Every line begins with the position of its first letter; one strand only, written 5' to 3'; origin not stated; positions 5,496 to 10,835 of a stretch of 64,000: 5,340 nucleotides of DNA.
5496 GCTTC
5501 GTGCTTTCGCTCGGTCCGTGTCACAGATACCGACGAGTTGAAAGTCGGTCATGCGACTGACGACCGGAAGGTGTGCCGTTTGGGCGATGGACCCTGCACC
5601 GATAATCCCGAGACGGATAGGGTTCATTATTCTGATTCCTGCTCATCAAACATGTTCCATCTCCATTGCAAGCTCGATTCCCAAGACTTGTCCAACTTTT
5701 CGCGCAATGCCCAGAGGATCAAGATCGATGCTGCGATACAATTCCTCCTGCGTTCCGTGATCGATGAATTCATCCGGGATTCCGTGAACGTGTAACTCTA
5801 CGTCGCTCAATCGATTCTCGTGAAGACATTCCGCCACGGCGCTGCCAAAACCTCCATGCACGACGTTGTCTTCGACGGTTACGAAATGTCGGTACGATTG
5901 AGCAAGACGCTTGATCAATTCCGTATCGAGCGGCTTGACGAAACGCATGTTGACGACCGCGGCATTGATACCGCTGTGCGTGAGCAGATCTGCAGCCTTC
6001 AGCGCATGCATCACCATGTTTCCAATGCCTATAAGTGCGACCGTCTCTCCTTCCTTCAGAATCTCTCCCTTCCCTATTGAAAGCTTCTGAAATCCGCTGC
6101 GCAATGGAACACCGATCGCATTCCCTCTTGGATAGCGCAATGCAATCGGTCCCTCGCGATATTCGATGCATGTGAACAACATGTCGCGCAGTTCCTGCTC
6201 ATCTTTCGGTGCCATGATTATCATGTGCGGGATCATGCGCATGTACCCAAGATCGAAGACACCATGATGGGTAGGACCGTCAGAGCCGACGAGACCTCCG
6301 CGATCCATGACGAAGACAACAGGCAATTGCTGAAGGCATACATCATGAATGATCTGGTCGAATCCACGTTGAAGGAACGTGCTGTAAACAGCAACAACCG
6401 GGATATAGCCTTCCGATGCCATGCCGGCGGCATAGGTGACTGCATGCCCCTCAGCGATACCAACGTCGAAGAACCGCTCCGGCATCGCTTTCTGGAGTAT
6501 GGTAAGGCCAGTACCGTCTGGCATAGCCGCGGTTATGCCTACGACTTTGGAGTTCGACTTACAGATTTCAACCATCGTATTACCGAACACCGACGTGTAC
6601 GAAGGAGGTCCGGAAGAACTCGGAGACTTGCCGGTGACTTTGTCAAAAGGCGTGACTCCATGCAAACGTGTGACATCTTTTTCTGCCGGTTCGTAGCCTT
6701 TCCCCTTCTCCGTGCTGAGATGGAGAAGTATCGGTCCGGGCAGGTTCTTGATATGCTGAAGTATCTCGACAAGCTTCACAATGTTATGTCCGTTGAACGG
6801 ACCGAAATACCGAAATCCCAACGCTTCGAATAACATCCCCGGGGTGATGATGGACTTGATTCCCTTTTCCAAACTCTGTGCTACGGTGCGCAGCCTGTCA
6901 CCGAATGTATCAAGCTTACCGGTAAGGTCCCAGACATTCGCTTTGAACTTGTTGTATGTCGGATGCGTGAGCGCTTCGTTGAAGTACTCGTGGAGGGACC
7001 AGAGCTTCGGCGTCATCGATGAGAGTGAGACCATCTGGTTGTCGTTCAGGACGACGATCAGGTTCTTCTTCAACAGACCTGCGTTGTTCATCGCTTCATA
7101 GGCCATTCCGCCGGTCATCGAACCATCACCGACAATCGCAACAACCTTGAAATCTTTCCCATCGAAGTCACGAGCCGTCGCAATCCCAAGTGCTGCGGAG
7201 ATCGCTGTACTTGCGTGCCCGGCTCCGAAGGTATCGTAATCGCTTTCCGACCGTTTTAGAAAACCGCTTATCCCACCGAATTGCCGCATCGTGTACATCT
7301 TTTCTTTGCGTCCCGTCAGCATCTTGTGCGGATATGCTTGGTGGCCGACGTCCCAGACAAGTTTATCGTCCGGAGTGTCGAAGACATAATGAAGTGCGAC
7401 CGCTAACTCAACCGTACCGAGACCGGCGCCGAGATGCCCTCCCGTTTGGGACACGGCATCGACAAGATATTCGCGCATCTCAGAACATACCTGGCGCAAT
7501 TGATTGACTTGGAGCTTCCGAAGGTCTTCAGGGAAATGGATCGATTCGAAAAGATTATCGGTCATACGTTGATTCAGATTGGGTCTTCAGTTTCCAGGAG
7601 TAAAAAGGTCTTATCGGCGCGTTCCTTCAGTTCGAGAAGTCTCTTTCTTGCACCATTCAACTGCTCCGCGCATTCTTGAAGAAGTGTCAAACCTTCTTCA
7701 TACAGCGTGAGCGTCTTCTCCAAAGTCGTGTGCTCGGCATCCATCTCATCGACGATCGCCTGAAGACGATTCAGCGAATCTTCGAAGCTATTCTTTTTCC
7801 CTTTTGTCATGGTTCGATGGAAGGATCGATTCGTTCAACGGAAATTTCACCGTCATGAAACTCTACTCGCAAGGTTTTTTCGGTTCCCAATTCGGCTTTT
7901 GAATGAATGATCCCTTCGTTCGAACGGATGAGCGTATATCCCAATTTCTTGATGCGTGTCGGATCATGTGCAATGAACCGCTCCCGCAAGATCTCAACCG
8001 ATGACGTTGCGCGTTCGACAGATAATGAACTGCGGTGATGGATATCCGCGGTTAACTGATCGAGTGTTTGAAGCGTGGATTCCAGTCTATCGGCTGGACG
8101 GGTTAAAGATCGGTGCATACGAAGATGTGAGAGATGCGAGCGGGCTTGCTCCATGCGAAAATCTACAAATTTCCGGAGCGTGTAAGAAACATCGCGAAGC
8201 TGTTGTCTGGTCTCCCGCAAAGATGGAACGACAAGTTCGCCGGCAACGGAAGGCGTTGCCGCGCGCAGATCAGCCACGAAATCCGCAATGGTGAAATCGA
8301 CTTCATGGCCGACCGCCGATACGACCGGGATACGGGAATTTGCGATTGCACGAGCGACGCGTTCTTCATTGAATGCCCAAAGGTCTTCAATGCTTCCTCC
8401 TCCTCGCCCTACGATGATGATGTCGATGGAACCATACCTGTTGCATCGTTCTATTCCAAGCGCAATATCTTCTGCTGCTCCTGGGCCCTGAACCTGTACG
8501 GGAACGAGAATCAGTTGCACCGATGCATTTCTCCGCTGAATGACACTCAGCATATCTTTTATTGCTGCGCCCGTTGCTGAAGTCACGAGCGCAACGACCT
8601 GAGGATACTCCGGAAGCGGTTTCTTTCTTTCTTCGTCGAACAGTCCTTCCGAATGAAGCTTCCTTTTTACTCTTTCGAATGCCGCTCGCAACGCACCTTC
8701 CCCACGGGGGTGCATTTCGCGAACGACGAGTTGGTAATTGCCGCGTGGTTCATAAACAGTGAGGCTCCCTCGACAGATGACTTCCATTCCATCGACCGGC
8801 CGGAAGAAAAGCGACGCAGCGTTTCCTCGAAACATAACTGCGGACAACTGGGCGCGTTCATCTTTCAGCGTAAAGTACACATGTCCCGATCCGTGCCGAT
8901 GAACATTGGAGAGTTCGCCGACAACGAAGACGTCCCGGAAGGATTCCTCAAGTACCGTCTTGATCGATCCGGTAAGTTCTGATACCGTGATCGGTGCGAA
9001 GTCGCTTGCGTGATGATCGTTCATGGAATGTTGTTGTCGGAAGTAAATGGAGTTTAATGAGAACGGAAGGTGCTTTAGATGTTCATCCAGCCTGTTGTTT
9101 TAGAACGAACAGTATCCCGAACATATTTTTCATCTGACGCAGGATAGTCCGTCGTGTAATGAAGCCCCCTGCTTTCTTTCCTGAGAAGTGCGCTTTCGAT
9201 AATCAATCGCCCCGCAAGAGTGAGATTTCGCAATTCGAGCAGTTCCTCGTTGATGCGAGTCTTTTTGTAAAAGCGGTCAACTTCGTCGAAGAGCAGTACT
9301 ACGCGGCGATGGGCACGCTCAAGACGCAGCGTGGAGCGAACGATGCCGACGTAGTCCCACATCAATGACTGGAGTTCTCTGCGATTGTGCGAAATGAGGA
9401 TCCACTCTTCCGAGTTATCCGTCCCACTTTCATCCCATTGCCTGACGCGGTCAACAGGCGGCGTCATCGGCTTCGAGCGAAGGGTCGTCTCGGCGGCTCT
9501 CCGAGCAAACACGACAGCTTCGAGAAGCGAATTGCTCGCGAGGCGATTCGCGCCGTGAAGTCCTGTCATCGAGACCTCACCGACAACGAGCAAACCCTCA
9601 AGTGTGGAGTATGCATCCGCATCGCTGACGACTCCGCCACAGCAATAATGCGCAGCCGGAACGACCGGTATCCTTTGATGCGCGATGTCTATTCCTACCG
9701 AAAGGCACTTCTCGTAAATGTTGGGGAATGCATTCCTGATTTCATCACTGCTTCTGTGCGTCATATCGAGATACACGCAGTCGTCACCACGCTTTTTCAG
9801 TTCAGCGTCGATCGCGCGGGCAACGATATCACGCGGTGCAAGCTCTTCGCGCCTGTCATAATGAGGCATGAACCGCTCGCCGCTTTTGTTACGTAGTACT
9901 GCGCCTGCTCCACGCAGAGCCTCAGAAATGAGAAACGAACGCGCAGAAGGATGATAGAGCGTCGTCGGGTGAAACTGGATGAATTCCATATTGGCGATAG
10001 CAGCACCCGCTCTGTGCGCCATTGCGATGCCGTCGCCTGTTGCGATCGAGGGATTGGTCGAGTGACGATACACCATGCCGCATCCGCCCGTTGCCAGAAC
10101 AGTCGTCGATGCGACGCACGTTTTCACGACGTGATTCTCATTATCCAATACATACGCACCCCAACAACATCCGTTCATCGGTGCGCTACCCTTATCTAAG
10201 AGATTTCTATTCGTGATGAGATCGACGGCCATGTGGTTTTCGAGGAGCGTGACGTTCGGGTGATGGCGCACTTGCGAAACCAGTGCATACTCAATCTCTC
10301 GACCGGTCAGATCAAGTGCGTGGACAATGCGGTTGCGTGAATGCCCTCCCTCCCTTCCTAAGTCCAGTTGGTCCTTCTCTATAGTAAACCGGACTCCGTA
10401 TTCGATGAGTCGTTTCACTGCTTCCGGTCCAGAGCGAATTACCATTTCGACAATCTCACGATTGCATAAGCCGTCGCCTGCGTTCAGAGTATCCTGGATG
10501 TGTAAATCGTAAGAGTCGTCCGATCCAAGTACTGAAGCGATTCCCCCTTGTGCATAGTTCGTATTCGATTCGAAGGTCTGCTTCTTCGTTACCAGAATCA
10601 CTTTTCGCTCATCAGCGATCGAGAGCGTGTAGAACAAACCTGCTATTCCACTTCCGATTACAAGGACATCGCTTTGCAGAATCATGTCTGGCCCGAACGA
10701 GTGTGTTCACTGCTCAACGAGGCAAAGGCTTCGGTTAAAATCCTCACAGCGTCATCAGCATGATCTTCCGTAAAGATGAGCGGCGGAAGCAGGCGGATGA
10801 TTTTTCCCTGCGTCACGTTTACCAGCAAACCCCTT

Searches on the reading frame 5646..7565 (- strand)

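Call 59: search_protein_families(library=ncbifam, max_evalue=1e-10, proteins=[window:5646-7565:-])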
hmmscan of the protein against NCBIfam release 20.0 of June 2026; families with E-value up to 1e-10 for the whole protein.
window:5646-7565:- (639 aa): 9 families
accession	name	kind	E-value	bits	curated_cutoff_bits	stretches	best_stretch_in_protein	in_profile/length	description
TIGR00204.1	dxs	equivalog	3.5e-250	831.8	465.95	1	9-628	4-615/616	1-deoxy-D-xylulose-5-phosphate synthase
NF003933.0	PRK05444.2-2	equivalog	6.8e-179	596.2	395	1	1-625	3-602/606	1-deoxy-D-xylulose-5-phosphate synthase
NF008968.0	PRK12315.1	subfamily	7.7e-162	539.6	510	2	245-626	203-579/582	1-deoxy-D-xylulose-5-phosphate synthase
NF004559.0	PRK05899.2-5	equivalog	5.1e-63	213.3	488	1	326-628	323-624/627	transketolase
NF004556.0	PRK05899.2-2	equivalog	2.8e-38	131.6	575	1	325-628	326-638/639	transketolase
NF006667.0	PRK09212.1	subfamily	1.5e-21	76.7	321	1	356-594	44-289/327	pyruvate dehydrogenase complex E1 component subunit beta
TIGR00232.1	tktlase_bact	equivalog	6.9e-21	74.2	682.25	1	357-561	390-590/654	transketolase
NF004558.0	PRK05899.2-4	equivalog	6.9e-18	64.4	788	1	358-565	386-597/651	transketolase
NF008854.0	PRK11892.1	equivalog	7.6e-17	61.1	454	1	356-585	182-419/464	pyruvate dehydrogenase complex E1 component subunit beta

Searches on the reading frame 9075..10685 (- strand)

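Call 59: search_protein_families(library=ncbifam, max_evalue=1e-10, proteins=[window:9075-10685:-])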
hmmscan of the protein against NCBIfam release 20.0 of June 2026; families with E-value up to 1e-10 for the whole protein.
window:9075-10685:- (536 aa): 27 families (the best 25 are shown)
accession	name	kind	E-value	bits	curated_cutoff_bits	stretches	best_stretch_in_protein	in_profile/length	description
NF006567.0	PRK09077.1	equivalog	2.3e-217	722.5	629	1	3-526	7-529/537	L-aspartate oxidase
TIGR00551.1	nadB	equivalog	7.3e-181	602.1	452.75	1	4-515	2-489/489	L-aspartate oxidase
NF005867.0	PRK07804.1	equivalog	1.9e-156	521.5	639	1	4-526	18-528/548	L-aspartate oxidase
NF005636.0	PRK07395.1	subfamily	5.2e-153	510.3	723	1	4-529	12-549/560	L-aspartate oxidase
NF005701.0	PRK07512.1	equivalog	1e-143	479.4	528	1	4-529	9-498/516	L-aspartate oxidase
NF005978.0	PRK08071.1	equivalog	2.1e-137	458.7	621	1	4-529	3-504/514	L-aspartate oxidase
NF004820.0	PRK06175.1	equivalog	7e-121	404.1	472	1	2-400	2-382/433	L-aspartate oxidase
NF004900.0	PRK06263.1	equivalog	7.4e-120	401.1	718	1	3-530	6-537/546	fumarate reductase (CoM/CoB) subunit TfrA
TIGR01812.1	sdhA_frdA_Gneg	subfamily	1.6e-112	376.9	567.3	1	6-531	1-546/568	succinate dehydrogenase or fumarate reductase, flavoprotein subunit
NF004724.0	PRK06069.1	subfamily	8.8e-98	327.9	826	1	2-532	3-556/577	succinate dehydrogenase/fumarate reductase flavoprotein subunit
NF004613.0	PRK05945.1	equivalog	1.1e-89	301.6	824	1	3-528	2-550/575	succinate dehydrogenase/fumarate reductase flavoprotein subunit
TIGR01816.1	sdhA_forward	equivalog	1.7e-86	290.6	727.35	1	5-530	3-554/584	succinate dehydrogenase flavoprotein subunit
NF005037.0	PRK06452.1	equivalog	3.2e-84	283.5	862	1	4-526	5-539/566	succinate dehydrogenase flavoprotein subunit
NF006686.0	PRK09231.1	equivalog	9.2e-84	282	854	1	2-525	3-552/598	fumarate reductase (quinol) flavoprotein subunit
NF005866.0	PRK07803.1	equivalog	1e-82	278.3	819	2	5-276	9-287/631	fumarate reductase/succinate dehydrogenase flavoprotein subunit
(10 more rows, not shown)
